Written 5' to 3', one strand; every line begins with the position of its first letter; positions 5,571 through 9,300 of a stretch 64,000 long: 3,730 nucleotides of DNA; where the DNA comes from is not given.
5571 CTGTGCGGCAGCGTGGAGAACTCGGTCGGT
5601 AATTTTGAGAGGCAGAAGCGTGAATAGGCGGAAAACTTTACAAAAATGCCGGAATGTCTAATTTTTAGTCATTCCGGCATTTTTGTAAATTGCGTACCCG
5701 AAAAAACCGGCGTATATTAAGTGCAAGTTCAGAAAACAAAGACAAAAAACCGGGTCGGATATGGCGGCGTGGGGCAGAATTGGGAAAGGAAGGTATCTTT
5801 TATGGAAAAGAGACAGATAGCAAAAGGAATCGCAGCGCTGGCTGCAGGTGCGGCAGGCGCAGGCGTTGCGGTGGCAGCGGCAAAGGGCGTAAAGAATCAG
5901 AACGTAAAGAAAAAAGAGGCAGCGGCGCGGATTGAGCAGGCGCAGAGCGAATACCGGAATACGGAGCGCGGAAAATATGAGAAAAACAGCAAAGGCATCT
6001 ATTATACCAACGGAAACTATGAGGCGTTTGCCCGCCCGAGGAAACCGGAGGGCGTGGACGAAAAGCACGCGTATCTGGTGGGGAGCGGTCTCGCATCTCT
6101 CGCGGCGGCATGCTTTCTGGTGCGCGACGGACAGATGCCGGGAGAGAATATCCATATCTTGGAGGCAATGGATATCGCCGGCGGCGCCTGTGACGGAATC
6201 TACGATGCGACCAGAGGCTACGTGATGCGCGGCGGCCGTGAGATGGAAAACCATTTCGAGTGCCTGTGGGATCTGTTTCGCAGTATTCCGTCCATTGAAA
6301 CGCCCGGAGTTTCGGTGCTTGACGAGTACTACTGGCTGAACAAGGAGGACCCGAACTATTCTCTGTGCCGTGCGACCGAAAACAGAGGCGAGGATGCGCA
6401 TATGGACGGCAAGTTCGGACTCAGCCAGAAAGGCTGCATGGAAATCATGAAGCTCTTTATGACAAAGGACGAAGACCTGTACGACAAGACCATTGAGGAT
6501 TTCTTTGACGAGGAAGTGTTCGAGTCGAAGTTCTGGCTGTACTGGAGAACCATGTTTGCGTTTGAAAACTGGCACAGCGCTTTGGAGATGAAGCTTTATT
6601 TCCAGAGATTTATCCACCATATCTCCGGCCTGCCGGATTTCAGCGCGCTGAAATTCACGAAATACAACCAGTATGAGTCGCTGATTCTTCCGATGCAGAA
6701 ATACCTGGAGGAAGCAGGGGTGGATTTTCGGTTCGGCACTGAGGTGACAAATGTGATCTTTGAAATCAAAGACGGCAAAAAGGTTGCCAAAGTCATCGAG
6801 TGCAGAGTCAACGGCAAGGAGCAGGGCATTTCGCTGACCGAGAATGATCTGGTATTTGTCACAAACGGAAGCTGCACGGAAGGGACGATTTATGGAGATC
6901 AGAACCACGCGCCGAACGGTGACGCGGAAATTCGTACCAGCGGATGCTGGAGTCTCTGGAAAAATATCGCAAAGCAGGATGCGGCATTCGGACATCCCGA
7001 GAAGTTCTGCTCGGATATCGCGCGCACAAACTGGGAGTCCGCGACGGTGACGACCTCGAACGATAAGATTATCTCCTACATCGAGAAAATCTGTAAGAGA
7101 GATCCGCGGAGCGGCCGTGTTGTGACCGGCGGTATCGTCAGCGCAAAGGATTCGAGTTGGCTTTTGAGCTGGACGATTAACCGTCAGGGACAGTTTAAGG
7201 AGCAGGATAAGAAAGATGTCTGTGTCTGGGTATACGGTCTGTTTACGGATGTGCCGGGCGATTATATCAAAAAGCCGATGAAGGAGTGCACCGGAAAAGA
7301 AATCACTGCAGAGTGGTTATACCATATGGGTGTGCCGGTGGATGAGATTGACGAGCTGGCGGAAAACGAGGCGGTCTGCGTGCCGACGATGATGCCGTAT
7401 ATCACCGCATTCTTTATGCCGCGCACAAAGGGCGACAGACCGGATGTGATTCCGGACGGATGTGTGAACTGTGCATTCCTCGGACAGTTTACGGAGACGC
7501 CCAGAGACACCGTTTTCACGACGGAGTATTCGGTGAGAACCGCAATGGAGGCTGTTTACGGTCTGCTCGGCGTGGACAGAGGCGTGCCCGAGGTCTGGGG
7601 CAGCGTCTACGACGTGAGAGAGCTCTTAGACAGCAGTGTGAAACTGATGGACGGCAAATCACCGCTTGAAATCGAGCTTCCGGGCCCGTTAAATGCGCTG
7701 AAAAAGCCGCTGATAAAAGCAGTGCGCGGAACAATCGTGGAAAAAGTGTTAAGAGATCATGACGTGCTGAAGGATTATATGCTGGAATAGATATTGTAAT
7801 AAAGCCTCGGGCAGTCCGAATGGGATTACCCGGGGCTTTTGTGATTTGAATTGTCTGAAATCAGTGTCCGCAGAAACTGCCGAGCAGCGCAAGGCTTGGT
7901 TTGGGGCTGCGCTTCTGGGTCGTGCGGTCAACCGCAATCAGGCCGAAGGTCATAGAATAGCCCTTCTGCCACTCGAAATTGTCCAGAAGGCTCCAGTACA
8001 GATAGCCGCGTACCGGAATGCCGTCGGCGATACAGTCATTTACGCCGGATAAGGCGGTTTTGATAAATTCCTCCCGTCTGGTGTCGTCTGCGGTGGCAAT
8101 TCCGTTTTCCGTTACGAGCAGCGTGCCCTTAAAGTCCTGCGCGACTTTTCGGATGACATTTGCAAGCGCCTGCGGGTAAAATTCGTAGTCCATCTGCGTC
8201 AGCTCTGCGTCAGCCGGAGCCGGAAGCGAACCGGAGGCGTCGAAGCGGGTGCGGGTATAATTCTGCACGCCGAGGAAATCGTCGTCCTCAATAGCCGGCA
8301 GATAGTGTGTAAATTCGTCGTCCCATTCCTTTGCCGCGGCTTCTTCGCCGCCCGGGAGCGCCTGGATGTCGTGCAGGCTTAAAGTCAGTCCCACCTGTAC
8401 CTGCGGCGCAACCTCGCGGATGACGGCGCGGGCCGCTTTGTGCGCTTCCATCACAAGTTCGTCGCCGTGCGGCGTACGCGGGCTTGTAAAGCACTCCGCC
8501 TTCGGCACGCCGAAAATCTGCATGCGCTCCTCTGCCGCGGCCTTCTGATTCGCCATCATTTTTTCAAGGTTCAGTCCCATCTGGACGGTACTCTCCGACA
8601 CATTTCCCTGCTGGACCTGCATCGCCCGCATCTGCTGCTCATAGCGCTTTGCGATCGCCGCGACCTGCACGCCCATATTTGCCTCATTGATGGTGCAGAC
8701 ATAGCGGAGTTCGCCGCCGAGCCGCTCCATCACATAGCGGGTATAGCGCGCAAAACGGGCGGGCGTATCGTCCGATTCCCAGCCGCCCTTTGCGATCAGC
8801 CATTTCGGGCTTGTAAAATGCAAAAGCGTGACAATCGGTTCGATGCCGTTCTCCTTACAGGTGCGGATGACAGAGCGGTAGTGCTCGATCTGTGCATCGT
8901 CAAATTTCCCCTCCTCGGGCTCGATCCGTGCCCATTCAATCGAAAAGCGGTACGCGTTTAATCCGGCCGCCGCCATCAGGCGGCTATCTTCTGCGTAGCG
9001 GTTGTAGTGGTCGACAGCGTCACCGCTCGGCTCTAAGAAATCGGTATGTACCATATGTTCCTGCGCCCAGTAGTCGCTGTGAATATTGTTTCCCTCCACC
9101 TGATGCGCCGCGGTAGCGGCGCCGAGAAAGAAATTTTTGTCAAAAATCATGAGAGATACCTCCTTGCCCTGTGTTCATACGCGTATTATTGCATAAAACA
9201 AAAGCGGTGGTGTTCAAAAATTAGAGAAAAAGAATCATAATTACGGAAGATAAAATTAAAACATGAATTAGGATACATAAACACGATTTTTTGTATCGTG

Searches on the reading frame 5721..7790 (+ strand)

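Call 95: search_protein_families(library=pfam, proteins=[window:5721-7790:+], max_evalue=0.0001)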
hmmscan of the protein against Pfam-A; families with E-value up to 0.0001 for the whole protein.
window:5721-7790:+ (689 aa): 1 family
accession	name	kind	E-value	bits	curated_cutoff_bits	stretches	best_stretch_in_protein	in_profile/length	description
PF06100.17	MCRA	-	1.6e-226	753.3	23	1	115-613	2-495/495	MCRA family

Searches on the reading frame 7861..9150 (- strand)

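Call 56: search_protein_families(library=pfam, proteins=[window:7861-9150:-], max_evalue=0.0001)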
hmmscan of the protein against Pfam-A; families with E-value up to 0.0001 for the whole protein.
window:7861-9150:- (429 aa): 2 families
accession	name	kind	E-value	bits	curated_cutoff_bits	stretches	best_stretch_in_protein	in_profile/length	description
PF00232.24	Glyco_hydro_1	-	3.1e-65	220.8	22.6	2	3-164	5-173/453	Glycosyl hydrolase family 1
PF02449.21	Glyco_hydro_42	-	2.6e-06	27.5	21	1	50-121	10-79/376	Beta-galactosidase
